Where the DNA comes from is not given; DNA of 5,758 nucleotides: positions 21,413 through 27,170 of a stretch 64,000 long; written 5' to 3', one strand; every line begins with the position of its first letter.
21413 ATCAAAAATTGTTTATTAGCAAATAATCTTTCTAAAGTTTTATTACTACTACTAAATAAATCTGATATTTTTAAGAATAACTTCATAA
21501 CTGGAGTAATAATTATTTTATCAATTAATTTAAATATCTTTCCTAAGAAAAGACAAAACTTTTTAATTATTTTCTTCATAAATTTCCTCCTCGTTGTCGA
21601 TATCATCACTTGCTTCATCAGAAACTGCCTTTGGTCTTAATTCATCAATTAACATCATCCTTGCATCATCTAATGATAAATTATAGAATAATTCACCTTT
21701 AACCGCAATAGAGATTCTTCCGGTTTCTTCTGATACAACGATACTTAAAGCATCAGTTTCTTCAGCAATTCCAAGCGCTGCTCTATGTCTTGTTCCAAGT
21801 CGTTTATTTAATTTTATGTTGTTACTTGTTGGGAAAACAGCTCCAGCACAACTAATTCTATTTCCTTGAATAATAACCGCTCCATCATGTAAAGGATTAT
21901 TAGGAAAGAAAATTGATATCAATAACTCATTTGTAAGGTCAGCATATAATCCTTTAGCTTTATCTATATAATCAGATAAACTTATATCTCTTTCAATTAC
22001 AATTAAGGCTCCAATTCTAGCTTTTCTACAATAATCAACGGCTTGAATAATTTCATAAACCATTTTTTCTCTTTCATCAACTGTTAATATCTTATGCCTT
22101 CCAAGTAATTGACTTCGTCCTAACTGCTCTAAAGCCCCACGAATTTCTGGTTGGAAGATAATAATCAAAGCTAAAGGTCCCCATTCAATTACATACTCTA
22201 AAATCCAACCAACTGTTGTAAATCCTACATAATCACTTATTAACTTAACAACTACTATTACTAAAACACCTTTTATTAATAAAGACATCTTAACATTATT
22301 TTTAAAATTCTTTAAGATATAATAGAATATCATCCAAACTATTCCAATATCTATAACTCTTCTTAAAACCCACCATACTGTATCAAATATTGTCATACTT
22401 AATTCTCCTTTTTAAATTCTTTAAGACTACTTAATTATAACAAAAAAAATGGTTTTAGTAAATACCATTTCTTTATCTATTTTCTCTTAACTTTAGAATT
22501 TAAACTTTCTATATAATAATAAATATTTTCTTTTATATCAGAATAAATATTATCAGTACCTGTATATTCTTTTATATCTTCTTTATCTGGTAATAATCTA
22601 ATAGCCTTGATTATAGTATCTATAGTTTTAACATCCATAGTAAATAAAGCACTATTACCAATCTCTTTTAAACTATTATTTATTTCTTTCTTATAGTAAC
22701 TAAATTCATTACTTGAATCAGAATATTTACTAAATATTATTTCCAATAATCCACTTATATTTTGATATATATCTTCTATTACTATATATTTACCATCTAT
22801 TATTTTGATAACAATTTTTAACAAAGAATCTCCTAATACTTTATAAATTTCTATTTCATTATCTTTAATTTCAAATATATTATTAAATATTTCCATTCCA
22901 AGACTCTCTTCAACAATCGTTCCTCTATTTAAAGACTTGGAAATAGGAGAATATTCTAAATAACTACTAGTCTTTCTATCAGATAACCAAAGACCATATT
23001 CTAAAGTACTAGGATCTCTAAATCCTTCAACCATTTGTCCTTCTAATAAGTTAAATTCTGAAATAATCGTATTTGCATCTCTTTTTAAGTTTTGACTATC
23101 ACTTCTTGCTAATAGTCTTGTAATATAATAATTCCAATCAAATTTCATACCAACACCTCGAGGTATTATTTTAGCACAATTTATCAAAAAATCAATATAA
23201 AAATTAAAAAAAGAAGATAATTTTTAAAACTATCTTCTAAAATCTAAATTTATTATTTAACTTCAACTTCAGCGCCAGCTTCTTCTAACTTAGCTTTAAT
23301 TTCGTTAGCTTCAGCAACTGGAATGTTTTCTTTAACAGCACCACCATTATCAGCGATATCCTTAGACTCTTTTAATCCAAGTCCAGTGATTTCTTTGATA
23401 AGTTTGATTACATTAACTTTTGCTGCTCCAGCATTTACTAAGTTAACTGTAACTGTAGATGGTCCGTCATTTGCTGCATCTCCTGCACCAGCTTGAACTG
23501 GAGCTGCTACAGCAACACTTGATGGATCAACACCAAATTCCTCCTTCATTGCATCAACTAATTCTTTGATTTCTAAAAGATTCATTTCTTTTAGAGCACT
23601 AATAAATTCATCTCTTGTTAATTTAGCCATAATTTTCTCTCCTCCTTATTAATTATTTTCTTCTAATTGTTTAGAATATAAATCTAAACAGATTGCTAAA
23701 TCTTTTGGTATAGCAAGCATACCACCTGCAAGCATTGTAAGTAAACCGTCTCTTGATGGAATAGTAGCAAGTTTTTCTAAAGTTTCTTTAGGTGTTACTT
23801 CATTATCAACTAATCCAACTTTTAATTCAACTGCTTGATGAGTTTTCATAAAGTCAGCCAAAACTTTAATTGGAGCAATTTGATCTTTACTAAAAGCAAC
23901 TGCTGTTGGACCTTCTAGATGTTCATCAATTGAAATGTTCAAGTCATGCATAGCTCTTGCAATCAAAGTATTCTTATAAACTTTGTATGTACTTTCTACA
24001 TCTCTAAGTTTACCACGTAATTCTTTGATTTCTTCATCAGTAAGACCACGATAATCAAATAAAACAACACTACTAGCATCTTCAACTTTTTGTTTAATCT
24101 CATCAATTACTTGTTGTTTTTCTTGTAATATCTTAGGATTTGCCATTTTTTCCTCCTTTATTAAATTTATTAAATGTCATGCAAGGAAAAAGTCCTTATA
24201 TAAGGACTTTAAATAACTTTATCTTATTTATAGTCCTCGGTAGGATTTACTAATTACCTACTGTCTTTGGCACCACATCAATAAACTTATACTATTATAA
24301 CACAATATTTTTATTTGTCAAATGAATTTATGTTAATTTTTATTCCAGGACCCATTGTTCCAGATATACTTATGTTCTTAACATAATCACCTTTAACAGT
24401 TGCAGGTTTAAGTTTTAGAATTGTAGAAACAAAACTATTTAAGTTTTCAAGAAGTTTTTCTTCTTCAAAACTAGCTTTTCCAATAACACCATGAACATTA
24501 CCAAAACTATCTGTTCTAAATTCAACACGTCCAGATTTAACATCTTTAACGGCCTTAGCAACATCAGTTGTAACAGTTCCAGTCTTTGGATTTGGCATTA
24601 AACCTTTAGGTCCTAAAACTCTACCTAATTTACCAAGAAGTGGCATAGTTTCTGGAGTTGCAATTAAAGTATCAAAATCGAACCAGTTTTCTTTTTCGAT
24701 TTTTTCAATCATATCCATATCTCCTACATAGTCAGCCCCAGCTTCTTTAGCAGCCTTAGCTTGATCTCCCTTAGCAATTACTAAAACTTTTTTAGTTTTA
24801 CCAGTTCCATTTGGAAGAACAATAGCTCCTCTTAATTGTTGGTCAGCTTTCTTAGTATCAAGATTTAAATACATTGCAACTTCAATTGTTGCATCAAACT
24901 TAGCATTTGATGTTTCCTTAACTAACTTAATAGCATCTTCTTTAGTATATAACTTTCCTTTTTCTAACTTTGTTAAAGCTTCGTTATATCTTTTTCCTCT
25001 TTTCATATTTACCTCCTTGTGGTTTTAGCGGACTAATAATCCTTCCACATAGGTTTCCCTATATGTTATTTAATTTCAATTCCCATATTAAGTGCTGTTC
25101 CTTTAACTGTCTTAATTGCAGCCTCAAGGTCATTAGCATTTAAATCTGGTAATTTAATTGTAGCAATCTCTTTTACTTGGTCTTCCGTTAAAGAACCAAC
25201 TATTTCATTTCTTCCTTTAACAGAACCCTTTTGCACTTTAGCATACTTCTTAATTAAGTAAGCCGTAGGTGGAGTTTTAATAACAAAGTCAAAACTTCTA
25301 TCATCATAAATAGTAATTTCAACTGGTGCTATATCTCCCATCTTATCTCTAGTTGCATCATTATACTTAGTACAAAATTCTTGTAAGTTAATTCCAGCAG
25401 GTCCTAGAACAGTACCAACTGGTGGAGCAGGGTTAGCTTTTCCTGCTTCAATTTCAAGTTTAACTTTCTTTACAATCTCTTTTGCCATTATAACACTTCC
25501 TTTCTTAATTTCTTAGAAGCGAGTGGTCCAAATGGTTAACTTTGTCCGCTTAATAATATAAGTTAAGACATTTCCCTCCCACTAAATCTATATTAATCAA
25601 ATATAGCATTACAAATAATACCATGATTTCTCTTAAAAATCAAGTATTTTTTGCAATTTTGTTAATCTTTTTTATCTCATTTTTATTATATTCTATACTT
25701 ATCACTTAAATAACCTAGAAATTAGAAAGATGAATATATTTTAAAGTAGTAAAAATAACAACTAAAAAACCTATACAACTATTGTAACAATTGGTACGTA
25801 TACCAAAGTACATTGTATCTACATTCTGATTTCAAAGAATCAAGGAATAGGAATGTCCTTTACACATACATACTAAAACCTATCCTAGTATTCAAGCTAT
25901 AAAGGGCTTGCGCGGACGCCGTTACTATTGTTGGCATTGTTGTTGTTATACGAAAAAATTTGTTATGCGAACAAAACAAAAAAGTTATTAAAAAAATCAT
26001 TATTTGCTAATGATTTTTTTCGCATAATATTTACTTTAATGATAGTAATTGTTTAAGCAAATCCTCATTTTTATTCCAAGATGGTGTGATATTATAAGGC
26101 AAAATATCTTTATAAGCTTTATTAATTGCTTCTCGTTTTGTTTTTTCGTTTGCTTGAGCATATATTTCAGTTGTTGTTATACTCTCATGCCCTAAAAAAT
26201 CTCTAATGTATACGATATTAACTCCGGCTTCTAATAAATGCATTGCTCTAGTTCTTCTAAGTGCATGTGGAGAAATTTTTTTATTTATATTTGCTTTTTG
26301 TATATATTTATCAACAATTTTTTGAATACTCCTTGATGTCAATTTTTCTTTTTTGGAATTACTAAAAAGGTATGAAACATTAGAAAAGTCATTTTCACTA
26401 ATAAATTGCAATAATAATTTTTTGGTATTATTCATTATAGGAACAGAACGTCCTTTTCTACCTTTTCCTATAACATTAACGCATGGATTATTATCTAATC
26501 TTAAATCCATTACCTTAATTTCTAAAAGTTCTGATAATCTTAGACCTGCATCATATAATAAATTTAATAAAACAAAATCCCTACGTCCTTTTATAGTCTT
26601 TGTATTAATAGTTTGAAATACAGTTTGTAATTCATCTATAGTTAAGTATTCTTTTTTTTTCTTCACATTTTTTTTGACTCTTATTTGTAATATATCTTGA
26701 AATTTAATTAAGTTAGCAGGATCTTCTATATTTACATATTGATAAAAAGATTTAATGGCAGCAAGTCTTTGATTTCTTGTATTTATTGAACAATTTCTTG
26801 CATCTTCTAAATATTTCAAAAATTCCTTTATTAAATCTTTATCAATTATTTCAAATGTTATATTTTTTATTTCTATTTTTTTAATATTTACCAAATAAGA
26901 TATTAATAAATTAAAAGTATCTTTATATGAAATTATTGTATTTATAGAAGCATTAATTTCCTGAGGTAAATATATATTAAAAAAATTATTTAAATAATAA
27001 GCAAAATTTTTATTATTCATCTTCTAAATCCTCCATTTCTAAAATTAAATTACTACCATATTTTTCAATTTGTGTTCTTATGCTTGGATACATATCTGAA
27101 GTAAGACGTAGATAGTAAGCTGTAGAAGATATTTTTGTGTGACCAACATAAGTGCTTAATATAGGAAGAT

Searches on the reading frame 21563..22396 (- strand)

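Call 70: search_protein_families(library=pfam, proteins=[window:21563-22396:-], max_evalue=0.00001)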
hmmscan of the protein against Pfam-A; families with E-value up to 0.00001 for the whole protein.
window:21563-22396:- (277 aa): 2 families
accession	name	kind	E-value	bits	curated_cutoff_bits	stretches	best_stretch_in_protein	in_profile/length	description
PF02457.21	DAC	-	1.2e-40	138.2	27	1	118-235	2-118/119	DisA bacterial checkpoint controller nucleotide-binding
PF19293.4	CdaA_N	-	2.4e-09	37.7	23.8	1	11-85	7-81/81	CdaA N-terminal transmembrane domain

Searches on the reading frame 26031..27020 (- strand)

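Call 71: search_protein_families(library=pfam, proteins=[window:26031-27020:-], max_evalue=0.00001)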
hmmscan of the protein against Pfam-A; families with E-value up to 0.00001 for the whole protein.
window:26031-27020:- (329 aa): 3 families
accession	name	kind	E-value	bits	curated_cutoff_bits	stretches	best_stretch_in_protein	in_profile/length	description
PF00589.27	Phage_integrase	-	4.8e-35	121.3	27.1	1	125-292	2-170/172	Phage integrase family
PF02899.23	Phage_int_SAM_1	-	1.6e-07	31.9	22.3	1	14-95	4-78/83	Phage integrase, N-terminal SAM-like domain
PF13102.12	Phage_int_SAM_5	-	2.3e-07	31.5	22.3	1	12-94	4-80/98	Phage integrase SAM-like domain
